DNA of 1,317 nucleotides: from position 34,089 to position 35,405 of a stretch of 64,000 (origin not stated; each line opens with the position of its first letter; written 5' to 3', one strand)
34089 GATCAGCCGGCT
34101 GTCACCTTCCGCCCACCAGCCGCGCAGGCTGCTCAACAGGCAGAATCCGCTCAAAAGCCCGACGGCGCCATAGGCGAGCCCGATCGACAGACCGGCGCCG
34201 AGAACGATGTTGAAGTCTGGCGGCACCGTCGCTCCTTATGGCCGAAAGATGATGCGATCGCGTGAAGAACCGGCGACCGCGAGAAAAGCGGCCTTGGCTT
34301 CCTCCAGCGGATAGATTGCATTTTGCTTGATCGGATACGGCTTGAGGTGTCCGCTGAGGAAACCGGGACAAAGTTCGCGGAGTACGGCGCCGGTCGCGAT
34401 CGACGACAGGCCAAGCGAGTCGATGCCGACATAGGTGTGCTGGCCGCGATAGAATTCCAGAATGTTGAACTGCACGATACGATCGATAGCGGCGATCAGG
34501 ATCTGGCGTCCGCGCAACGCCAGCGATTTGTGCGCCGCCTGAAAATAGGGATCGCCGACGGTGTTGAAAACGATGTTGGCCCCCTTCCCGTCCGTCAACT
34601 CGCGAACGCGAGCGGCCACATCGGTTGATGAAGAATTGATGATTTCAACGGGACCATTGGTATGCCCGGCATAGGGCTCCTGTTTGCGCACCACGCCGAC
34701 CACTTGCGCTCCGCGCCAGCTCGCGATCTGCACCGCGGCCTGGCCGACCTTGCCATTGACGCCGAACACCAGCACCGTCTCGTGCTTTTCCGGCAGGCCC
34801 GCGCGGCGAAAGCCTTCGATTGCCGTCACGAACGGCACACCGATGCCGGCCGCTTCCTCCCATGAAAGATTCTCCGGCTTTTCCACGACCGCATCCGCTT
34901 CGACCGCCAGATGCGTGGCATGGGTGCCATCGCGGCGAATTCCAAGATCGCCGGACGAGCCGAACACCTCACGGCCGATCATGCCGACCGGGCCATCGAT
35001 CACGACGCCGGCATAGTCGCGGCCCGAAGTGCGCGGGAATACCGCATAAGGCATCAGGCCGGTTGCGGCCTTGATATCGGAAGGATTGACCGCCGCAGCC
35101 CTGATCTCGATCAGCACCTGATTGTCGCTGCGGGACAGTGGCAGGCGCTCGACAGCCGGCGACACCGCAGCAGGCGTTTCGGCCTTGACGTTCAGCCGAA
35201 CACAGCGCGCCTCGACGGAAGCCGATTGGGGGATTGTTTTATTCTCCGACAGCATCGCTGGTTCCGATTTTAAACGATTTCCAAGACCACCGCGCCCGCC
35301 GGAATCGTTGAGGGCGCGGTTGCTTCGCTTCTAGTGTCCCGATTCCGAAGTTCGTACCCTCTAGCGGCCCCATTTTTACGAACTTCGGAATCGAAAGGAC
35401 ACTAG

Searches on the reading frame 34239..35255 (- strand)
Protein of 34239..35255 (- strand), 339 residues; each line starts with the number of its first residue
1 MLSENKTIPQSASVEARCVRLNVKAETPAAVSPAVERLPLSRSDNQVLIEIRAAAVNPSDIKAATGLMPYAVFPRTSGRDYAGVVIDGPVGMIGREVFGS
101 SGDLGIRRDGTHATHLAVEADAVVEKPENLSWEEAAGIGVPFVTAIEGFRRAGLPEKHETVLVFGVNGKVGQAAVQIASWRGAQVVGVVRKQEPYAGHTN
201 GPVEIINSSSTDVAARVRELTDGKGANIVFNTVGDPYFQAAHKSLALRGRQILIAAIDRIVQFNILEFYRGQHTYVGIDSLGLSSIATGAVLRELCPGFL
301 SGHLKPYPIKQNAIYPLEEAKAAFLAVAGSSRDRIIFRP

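Call 39: find_homologous_proteins(query=window:34239-35255:-, max_evalue=1e-40)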
Query window:34239-35255:- (339 aa): 5322 proteins with E <= 1e-40 among 8000 candidates; the best 120 are listed.
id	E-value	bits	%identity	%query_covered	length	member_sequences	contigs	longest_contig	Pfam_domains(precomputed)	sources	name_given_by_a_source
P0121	2.0e-218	742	100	100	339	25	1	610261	PF00107.33,PF13602.13,PF08240.18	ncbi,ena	-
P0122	1.8e-198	676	91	100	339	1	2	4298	PF00107.33,PF13602.13,PF08240.18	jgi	jgi:NADPH:quinone reductase-like Zn-dependent oxidoreductase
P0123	8.8e-193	658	88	100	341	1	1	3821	PF00107.33,PF13602.13,PF08240.18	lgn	-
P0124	9.3e-193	658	87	100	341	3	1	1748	PF00107.33,PF13602.13,PF08240.18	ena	-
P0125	5.8e-190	648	86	100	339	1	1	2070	PF00107.33,PF13602.13,PF08240.18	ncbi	-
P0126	7.7e-190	648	87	100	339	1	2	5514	PF00107.33,PF13602.13,PF08240.18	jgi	jgi:NADPH2:quinone reductase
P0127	7.9e-190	648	87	97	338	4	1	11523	PF00107.33,PF13602.13,PF08240.18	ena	-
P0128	3.7e-189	646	89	96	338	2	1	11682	PF00107.33,PF13602.13,PF08240.18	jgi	jgi:NADPH2:quinone reductase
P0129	1.7e-188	643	89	96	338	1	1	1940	PF00107.33,PF13602.13,PF08240.18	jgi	jgi:NADPH2:quinone reductase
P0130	5.7e-188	642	86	100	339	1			PF00107.33,PF13602.13,PF08240.18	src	-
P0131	7.2e-188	641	86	100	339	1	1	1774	PF00107.33,PF13602.13,PF08240.18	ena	-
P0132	1.5e-187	640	85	100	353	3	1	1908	PF00107.33,PF13602.13,PF08240.18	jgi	jgi:NADPH:quinone reductase-like Zn-dependent oxidoreductase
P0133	1.8e-187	640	86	100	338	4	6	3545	PF00107.33,PF13602.13,PF08240.18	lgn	-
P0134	6.7e-187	638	84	100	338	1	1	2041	PF00107.33,PF13602.13,PF08240.18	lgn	-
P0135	8.1e-187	638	86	100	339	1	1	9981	PF00107.33,PF13602.13,PF08240.18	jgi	jgi:NADPH:quinone reductase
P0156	3.2e-185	633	87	96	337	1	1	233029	PF00107.33,PF13602.13,PF08240.18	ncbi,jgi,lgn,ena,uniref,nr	ncbi:zinc-binding alcohol dehydrogenase family protein [Bradyrhizobium sp.]|uniref:quinone oxidoredu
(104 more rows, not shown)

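Call 40: find_encoding_contigs(protein=P0122, flank=2500, max_places=2)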
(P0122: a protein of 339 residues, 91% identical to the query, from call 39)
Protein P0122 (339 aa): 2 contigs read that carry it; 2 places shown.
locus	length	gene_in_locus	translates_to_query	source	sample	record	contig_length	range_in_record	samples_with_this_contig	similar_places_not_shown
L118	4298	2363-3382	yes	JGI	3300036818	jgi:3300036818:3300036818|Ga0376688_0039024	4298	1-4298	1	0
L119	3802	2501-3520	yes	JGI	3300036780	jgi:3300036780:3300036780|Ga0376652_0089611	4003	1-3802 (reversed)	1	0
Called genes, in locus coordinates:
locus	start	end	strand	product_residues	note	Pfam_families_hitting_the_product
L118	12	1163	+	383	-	PF04286:DUF445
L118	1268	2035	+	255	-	PF00561:Abhydrolase_1 (weak), PF02089:Palm_thioest (weak), PF07819:PGAP1 (faint), PF12697:Abhydrolase_6 (weak)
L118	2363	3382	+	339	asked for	PF08240:ADH_N, PF00107:ADH_zinc_N, PF13602:ADH_zinc_N_2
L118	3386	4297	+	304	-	?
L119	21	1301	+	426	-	PF04286:DUF445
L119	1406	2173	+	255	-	-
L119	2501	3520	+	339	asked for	PF08240:ADH_N, PF00107:ADH_zinc_N, PF13602:ADH_zinc_N_2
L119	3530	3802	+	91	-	?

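Call 41: find_encoding_contigs(protein=P0128, flank=2500, max_places=2)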
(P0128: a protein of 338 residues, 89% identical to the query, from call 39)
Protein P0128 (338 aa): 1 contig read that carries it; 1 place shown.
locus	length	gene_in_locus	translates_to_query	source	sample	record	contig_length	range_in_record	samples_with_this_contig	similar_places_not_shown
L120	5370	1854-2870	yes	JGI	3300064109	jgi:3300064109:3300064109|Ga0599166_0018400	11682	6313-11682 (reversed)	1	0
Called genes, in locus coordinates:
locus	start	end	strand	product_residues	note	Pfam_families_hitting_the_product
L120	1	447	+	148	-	?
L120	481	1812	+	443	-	PF00501:AMP-binding, PF14535:AMP-binding_C_2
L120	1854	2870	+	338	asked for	PF08240:ADH_N, PF00107:ADH_zinc_N, PF13602:ADH_zinc_N_2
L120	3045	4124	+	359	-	PF04143:Sulf_transp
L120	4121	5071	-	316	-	PF00487:FA_desaturase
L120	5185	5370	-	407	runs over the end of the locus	PF00561:Abhydrolase_1, PF12146:Hydrolase_4, PF12697:Abhydrolase_6, PF00326:Peptidase_S9 (weak), PF02566:OsmC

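Call 42: find_encoding_contigs(protein=P0156, flank=2500, max_places=2)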
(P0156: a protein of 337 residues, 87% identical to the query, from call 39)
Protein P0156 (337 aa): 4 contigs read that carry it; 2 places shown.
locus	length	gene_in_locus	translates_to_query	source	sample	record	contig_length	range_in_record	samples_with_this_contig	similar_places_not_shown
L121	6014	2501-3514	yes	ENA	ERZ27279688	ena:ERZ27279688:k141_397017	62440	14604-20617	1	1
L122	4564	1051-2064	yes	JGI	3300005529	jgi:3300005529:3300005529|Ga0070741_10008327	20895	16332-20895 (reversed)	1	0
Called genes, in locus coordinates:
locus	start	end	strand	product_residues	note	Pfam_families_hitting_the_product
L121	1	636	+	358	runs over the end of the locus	PF00970:FAD_binding_6, PF00175:NAD_binding_1, PF00111:Fer2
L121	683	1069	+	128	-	PF03061:4HBT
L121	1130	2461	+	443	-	PF00501:AMP-binding, PF14535:AMP-binding_C_2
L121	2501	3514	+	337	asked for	PF08240:ADH_N, PF00107:ADH_zinc_N, PF13602:ADH_zinc_N_2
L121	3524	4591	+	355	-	PF04143:Sulf_transp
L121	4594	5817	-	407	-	PF02129:Peptidase_S15 (weak), PF00561:Abhydrolase_1, PF12146:Hydrolase_4, PF12697:Abhydrolase_6, PF20408:Abhydrolase_11 (faint), PF00326:Peptidase_S9 (weak), PF02566:OsmC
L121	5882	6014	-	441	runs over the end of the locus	PF00083:Sugar_tr, PF07690:MFS_1, PF00083:Sugar_tr, PF07690:MFS_1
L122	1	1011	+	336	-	?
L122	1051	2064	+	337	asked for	PF08240:ADH_N, PF00107:ADH_zinc_N, PF13602:ADH_zinc_N_2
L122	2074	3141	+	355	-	PF04143:Sulf_transp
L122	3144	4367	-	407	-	PF02129:Peptidase_S15 (weak), PF00561:Abhydrolase_1, PF12146:Hydrolase_4, PF12697:Abhydrolase_6, PF20408:Abhydrolase_11 (faint), PF00326:Peptidase_S9 (weak), PF02566:OsmC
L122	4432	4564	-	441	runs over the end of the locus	PF00083:Sugar_tr, PF07690:MFS_1, PF00083:Sugar_tr, PF07690:MFS_1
